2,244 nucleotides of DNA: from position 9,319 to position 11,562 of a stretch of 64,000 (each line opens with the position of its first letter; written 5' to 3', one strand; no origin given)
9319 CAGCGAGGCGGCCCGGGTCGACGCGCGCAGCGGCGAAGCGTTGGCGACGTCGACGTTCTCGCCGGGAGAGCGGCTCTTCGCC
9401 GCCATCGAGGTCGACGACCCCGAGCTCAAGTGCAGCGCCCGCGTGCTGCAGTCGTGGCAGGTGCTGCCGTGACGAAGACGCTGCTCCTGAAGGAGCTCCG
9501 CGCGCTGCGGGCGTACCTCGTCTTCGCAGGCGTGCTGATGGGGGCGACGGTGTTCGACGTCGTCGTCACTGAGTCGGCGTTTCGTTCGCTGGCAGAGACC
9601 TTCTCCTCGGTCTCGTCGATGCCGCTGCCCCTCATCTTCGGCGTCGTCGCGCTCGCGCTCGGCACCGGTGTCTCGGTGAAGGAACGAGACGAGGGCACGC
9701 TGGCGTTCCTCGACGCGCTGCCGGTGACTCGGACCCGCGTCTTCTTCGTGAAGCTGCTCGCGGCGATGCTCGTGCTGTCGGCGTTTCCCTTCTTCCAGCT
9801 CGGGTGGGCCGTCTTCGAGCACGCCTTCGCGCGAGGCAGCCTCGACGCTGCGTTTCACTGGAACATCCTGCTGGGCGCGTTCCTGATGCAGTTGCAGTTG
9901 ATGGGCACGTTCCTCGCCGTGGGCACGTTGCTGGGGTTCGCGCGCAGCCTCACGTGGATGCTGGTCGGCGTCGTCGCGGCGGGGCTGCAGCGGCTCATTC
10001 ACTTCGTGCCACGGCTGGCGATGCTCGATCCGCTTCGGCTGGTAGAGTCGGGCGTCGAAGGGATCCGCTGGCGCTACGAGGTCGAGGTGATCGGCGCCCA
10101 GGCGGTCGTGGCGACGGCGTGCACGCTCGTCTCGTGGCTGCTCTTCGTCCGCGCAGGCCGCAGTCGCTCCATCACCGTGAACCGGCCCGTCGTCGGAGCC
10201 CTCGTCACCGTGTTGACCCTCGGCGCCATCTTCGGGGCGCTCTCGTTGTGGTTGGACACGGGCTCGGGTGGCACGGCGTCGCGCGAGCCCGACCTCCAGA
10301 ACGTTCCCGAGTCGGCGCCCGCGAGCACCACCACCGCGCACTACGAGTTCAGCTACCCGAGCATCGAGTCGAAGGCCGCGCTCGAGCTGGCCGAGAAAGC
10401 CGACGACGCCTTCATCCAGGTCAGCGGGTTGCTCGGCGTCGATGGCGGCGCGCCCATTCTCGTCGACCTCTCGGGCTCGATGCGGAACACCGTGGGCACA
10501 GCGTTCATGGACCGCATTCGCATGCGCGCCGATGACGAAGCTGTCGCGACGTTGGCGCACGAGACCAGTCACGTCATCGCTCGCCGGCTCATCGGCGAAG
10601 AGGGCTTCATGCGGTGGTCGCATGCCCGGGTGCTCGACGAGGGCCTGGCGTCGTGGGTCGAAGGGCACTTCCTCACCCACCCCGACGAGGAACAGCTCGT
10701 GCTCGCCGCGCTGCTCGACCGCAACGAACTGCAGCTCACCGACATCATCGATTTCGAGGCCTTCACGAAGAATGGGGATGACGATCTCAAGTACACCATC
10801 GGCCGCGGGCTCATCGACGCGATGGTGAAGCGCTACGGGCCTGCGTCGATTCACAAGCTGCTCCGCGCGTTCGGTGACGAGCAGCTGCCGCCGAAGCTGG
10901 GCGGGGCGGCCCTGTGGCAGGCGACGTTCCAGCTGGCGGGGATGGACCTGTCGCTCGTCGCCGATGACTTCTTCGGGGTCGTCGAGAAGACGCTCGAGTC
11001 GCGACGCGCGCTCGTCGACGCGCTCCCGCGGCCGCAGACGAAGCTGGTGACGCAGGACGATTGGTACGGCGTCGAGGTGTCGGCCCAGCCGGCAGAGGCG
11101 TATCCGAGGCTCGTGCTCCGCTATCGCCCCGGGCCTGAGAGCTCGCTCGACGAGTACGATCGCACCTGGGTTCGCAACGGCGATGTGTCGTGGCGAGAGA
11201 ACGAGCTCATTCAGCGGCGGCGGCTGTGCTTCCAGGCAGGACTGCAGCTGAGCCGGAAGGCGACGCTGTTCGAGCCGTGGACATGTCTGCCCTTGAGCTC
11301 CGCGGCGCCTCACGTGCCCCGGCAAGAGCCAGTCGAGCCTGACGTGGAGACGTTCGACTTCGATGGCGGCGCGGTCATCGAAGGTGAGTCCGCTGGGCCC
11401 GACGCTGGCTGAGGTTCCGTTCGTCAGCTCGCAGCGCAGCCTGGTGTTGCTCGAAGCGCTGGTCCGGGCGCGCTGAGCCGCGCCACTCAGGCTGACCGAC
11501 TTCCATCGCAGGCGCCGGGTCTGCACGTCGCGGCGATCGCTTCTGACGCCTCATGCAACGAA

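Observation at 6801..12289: ABC exporter whose two permeases each carry an extracytoplasmic gluzincin-like domain (one intact HExxH...E, one degenerate), flanked by PglI/AgmX-type proteins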

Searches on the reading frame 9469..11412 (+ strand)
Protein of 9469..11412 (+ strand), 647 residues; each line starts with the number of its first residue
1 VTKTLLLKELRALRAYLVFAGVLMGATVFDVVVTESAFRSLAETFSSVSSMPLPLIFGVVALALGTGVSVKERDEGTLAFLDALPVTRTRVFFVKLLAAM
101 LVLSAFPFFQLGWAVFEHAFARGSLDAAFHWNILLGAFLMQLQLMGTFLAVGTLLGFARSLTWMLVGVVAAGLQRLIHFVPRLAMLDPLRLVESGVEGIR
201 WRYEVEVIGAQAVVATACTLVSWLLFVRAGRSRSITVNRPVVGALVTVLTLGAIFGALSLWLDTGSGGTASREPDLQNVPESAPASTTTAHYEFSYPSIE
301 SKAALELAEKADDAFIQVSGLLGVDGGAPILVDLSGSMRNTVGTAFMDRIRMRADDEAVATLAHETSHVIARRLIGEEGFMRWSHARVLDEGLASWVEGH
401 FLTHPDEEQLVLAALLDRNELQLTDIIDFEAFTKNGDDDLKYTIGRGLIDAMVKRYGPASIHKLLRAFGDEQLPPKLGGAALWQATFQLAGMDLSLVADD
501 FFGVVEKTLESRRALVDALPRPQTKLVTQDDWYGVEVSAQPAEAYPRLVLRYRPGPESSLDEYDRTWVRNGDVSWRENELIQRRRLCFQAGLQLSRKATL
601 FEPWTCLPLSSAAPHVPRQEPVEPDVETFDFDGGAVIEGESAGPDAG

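Call 7: search_protein_families(library=pfam, proteins=[window:9469-11412:+], max_evalue=0.1)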
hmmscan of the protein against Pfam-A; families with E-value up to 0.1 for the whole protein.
window:9469-11412:+ (647 aa): 3 families
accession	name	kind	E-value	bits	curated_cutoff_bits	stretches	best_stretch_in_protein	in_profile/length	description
PF12679.13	ABC2_membrane_2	-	1.8e-06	27.9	27.2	1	47-156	72-175/283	ABC-2 family transporter protein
PF12730.13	ABC2_membrane_4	-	4.9e-06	27.1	27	1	28-154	32-153/179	ABC-2 family transporter protein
PF13485.12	Peptidase_MA_2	-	0.096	12.9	32.4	0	361-470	69-172/201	Peptidase MA superfamily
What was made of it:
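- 9469..11412 (+): Permease 2 (647 aa from the GTG at 9469). It comprises an ABC-2 6-TM core plus TM7 (nt 9469-10260), a low-confidence linker, a periplasmic gluzincin catalytic domain (10309-11028), a beta-sandwich (11029-11298) and an acidic disordered tail (11299-11409). Pfam ABC2_membrane_2 scores 27.9 bits (cut-off 27.2) and ABC2_membrane_4 scores 27.1 (cut-off 27) (call 7).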

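Call 8: search_protein_families(library=ncbifam, proteins=[window:9469-11412:+], max_evalue=0.1)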
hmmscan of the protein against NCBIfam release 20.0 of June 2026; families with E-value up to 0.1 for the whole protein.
window:9469-11412:+ (647 aa): 1 family
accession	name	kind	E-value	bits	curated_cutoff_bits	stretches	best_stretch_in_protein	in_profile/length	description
TIGR03518.1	ABC_perm_GldF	equivalog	3.1e-05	24.1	288.5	1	12-162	15-161/240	gliding motility-associated ABC transporter permease subunit GldF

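Call 9: find_homologous_proteins(query=window:9469-11412:+)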
Query window:9469-11412:+ (647 aa): 96 proteins with E <= 0.001 among 8000 candidates.
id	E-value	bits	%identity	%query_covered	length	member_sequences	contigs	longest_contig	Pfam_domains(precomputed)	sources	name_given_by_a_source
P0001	0.0e+0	1432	100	100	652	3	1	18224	PF12679.14,PF12730.14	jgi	jgi:hypothetical protein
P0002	0.0e+0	1329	93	99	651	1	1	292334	PF12679.14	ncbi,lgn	-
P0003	0.0e+0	1328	91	100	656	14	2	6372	PF12679.14,PF12730.14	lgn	-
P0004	0.0e+0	1171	84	96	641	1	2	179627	PF12679.14,PF12730.14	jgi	jgi:hypothetical protein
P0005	0.0e+0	1112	77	99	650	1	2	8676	PF12679.14,PF12730.14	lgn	-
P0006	0.0e+0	1089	79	94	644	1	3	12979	PF12679.14,PF12730.14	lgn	-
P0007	0.0e+0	1084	77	98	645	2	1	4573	PF12679.14,PF12730.14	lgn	-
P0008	0.0e+0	1083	79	94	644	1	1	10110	PF12679.14,PF12730.14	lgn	-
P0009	0.0e+0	1080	77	100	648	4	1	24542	PF12679.14,PF12730.14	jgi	-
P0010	0.0e+0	1078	75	100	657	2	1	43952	PF12679.14,PF12730.14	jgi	jgi:hypothetical protein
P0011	0.0e+0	1077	76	99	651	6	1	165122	PF12679.14,PF12730.14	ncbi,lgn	-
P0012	0.0e+0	1075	78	97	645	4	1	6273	PF12679.14,PF12730.14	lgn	-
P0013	0.0e+0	1073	77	97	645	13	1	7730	PF12679.14,PF12730.14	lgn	-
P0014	0.0e+0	1041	74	100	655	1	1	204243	PF12679.14,PF12730.14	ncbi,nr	ncbi:MAG: ABC transporter permease [Myxococcaceae bacterium]|nr:ABC transporter permease [Myxococcac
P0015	6.9e-276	935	70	95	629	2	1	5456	PF12679.14,PF12730.14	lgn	-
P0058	2.7e-108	381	37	95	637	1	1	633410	-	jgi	jgi:hypothetical protein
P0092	5.9e-55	205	28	93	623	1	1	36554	PF12679.14,PF12730.14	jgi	jgi:ABC-type transport system involved in multi-copper enzyme maturation permease subunit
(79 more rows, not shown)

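Call 10: search_solved_structures(query=window:9469-11412:+, max_evalue=10, show_alignments=2)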
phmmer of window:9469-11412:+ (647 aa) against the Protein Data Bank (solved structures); distinct sequences matched with E-value up to 10: 2.
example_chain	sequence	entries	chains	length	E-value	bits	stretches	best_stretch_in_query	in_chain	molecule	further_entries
4f06_A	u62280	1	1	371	0.044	15.6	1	257-318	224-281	Extracellular ligand-binding receptor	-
4evs_A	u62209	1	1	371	0.075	14.8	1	266-326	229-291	PUTATIVE ABC TRANSPORTER SUBUNIT, SUBSTRATE-BINDING COMPONENT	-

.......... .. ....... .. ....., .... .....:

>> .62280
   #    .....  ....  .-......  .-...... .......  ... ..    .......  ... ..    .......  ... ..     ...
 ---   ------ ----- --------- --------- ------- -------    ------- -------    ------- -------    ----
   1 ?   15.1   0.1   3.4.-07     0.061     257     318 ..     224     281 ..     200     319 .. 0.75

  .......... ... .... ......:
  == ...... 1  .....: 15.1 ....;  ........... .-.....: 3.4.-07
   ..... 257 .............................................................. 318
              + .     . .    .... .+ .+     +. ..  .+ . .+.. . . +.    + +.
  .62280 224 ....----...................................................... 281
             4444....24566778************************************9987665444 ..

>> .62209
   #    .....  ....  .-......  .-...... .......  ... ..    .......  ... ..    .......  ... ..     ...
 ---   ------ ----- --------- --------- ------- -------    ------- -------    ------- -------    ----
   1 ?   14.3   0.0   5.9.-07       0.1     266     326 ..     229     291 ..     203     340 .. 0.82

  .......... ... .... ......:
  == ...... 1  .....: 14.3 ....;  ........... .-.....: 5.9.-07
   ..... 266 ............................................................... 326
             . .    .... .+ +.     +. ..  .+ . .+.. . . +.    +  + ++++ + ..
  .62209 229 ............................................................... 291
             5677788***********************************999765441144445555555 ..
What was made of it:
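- Tried and rejected: It gave only chance-level hits (call 10).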

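Call 19: find_encoding_contigs(protein=P0092, flank=8000, max_places=2)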
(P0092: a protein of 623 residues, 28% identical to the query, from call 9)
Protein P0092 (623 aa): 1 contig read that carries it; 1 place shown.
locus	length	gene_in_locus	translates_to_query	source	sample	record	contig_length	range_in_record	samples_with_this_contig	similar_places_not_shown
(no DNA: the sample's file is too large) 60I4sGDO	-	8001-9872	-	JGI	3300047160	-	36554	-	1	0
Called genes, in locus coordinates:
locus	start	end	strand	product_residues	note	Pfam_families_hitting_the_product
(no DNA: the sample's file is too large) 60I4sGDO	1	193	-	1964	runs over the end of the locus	PF17803:Cadherin_4, PF17892:Cadherin_5, PF17963:Big_9, PF17803:Cadherin_4, PF17892:Cadherin_5, PF17963:Big_9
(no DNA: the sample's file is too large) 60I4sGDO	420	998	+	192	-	PF07638:Sigma70_ECF (weak), PF04542:Sigma70_r2, PF08281:Sigma70_r4_2, PF04545:Sigma70_r4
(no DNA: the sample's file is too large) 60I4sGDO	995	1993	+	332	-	-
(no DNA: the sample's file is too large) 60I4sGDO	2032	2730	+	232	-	-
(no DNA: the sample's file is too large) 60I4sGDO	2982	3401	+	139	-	-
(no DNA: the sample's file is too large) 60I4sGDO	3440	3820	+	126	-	-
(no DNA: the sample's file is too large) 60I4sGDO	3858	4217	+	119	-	-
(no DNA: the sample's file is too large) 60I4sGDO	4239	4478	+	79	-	-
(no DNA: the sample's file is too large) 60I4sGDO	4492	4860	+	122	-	-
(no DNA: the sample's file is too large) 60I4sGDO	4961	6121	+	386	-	PF00005:ABC_tran, PF13304:AAA_21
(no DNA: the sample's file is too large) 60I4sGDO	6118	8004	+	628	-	-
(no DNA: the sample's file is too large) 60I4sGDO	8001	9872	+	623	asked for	PF12730:ABC2_membrane_4 (weak), PF12679:ABC2_membrane_2 (weak)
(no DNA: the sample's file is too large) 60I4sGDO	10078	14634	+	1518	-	PF12951:PATR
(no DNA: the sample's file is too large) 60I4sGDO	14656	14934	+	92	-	-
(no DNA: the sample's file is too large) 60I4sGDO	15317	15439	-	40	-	-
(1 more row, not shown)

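Call 20: find_encoding_contigs(protein=P0058, flank=8000, max_places=2)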
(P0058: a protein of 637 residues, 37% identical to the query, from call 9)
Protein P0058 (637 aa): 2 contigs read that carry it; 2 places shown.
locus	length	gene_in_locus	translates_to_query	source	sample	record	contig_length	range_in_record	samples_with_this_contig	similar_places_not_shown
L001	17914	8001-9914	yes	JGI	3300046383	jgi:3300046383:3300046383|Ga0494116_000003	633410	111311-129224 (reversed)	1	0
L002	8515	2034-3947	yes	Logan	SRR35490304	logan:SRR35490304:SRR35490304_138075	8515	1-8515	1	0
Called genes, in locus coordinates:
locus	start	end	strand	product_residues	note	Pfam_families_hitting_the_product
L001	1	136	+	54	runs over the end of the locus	PF07043:DUF1328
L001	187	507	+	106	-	-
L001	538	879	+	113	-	PF05433:Rick_17kDa_Anti (faint), PF13441:Gly-zipper_YMGG, PF13488:Gly-zipper_Omp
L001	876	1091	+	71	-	-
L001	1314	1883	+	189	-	-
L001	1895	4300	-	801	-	PF01326:PPDK_N, PF00391:PEP-utilizers, PF02896:PEP-utilizers_C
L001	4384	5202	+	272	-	PF03618:Kinase-PPPase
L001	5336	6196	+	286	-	PF00005:ABC_tran, PF13304:AAA_21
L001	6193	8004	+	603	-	-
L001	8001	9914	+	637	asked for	-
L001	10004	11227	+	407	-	PF03544:TonB_C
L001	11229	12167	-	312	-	-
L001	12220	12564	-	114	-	PF11006:DUF2845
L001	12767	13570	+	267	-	PF13365:Trypsin_2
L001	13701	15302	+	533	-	PF06537:DHOR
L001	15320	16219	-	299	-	PF03929:PepSY_TM, PF01292:Ni_hydr_CYTB (weak), PF03929:PepSY_TM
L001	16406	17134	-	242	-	-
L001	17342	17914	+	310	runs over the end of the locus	-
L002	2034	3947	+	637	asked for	-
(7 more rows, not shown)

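Call 21: find_related_loci(query=A1, collection=genome_contigs, flank=6000)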
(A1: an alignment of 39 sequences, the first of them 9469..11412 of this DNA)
Query A1 (647 aa) in genome_contigs; peptide patterns used: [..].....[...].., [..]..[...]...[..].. (x = any residue, [..] = any of these).
491 stretches matched a pattern; 72 encode a relative of the query (tblastn E <= 1e-3); 69 distinct loci.
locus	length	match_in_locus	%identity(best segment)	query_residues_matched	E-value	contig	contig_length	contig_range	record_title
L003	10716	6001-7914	93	2-639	0e+0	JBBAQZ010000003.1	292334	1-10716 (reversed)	MAG: Myxococcaceae bacterium isolate EUL_206 ctg3-EUL_206, whole genome shotgun sequence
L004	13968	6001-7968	91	1-647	0e+0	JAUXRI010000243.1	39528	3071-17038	MAG: Myxococcales bacterium isolate C12_maxbin.062_sub C12_k141_246522, whole genome shotgun sequence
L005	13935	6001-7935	77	1-647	0e+0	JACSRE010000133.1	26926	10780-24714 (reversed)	MAG: Myxococcus sp. isolate MY1 contig-70_1798, whole genome shotgun sequence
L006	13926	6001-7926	76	4-642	0e+0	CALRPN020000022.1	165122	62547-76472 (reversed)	MAG: Archangium gephyra isolate JJ-KV9-13-1-m1-bin299 genome assembly, contig: JJ-KV9-13-C23, whole genome shotgun seque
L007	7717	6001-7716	79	4-572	0e+0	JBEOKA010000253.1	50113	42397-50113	MAG: Myxococcaceae bacterium isolate mt_II.5 NODE_130_length_50160_cov_6.872208, whole genome shotgun sequence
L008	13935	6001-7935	74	4-645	0e+0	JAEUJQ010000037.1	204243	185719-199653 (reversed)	MAG: Myxococcaceae bacterium isolate new MAG-73 k141_975898, whole genome shotgun sequence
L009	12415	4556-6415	68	1-617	0e+0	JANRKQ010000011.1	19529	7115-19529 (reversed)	MAG: Myxococcaceae bacterium isolate bins.245 k141_3737023, whole genome shotgun sequence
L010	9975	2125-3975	66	1-613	0e+0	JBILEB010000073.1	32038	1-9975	MAG: Myxococcaceae bacterium isolate ME2016-07-22_3300044628_group7_bin89 Rohwer_bin1478_scaffold_586_c1, whole genome s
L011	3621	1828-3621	66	1-594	0e+0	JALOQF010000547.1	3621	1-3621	MAG: Myxococcaceae bacterium isolate Prado148 scaffold_82523, whole genome shotgun sequence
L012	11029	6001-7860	58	4-620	0e+0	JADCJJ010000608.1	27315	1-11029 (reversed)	MAG: Myxococcaceae bacterium isolate M069S2SP1A73QC M069S2_608, whole genome shotgun sequence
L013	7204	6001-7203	78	4-402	0e+0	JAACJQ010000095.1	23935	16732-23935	MAG: Archangiaceae bacterium isolate LZH k87_105566, whole genome shotgun sequence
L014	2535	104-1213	73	273-643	7e-178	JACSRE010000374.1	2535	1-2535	MAG: Myxococcus sp. isolate MY1 contig-70_55055, whole genome shotgun sequence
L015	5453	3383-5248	43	1-612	4e-132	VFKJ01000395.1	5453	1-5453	MAG: Myxococcales bacterium isolate Bin_62_4 c_000004296651, whole genome shotgun sequence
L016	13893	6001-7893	40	1-621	1e-124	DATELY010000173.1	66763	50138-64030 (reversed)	MAG TPA_asm: Steroidobacteraceae bacterium isolate SMAG_U8928 k141_209247, whole genome shotgun sequence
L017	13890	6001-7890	38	1-613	6e-122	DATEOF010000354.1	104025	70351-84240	MAG TPA_asm: Polyangiales bacterium isolate SMAG_U8988 k141_553350, whole genome shotgun sequence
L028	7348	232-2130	34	1-612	1e-90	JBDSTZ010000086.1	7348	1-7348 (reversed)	MAG: Massilia sp. isolate cluster1_bin.57 k127_5943805, whole genome shotgun sequence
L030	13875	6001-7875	34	1-613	4e-85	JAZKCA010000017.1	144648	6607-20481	MAG: Pseudomonadota bacterium isolate ADI_H3L2_122-bin013 ADIH3L2_B013_0_000000000017, whole genome shotgun sequence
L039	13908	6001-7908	31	1-618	3e-62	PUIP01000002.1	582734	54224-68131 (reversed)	Massilia phosphatilytica strain 12-OD1 Scaffold2_1, whole genome shotgun sequence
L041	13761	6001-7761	33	14-613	2e-59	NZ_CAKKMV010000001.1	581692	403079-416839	Massilia sp. Bi118, whole genome shotgun sequence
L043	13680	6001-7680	31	60-606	3e-56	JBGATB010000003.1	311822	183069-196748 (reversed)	MAG: Myxococcaceae bacterium isolate MAG_AAO_H10.6 AAOH10-6_opera_contig_147, whole genome shotgun sequence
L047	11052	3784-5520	32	59-613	9e-54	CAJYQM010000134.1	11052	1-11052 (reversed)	MAG: uncultured Massilia sp. isolate SP415_1_metabat2_genome_mining.22 genome assembly, contig: k127_192033, whole genom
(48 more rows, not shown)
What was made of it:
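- On Myxobacterial Agl-Glt gliding machinery association: The module is present in at least 6 phyla (call 21).
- The module is present in at least 6 phyla, including non-gliding genera (call 21).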

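Call 25: predict_structure(alignment_id=A1)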
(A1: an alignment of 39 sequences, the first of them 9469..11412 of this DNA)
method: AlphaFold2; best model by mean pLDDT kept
length: 647 residues; sequences in the alignment: 39
mean_pLDDT: 84.3   pTM: 0.62
mean pLDDT of the five models: 84.3, 83.9, 82.2, 81.7, 80.3
residues with pLDDT >= 90: 352; 70-90: 190; 50-70: 59; < 50: 46
segments of 3 or more residues with pLDDT < 50: 232-234, 264-280, 625-647
pLDDT, mean of each block of 10 residues (from residue 1): 91 93 90 76 68 82 91 68 84 95 93 87 59 86 94 90 86 84 85 66 82 95 88 54 71 70 41 33 82 90 95 97 90 80 86 92 97 93 94 97 96 96 91 88 97 98 97 90 97 98 98 97 95 94 93 84 89 90 89 93 93 86 48 36 33
secondary structure, 60 per line:
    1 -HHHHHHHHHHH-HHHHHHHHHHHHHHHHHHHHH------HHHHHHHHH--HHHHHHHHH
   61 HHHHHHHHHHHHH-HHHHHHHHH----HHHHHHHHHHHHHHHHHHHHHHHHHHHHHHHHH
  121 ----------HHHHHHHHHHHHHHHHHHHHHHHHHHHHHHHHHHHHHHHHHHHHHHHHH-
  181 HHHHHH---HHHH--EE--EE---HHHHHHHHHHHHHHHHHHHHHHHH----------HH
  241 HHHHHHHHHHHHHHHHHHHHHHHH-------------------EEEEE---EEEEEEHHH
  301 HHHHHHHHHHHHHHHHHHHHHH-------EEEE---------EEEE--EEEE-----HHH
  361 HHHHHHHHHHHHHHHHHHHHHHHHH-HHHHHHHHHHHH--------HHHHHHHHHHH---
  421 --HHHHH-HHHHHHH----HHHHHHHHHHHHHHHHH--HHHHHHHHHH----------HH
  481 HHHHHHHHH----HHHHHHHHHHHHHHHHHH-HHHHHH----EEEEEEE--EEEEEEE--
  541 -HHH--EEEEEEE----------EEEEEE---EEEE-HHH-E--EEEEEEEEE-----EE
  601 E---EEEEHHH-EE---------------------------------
elements in order: H2-12 H14-34 H41-49 H52-73 H75-83 H88-120 H131-179 H181-186 H190-193 H205-228 H239-264 E284-288 E292-297 H298-322 E330-333 E343-346 E349-352 H358-385 H387-398 H407-417 H423-427 H429-435 H440-456 H459-468 H479-489 H494-511 H513-518 E523-529 E532-538 E547-553 E564-569 E573-576 E585-593 E599-601 E605-608
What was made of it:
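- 9469..11412 (+): The AF2 model has mean pLDDT 84.3, above 90 in the C domain (call 25).
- On Gluzincin metallopeptidases (clan MA, subclan E): The model places residues 387-398 in a helix after helix 358-385 (call 25).
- An active/inactive pair tethered by flexible linkers (P2 residues 264-280, pLDDT below 50; call 25) would suit a clamp that is opened mechanically.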
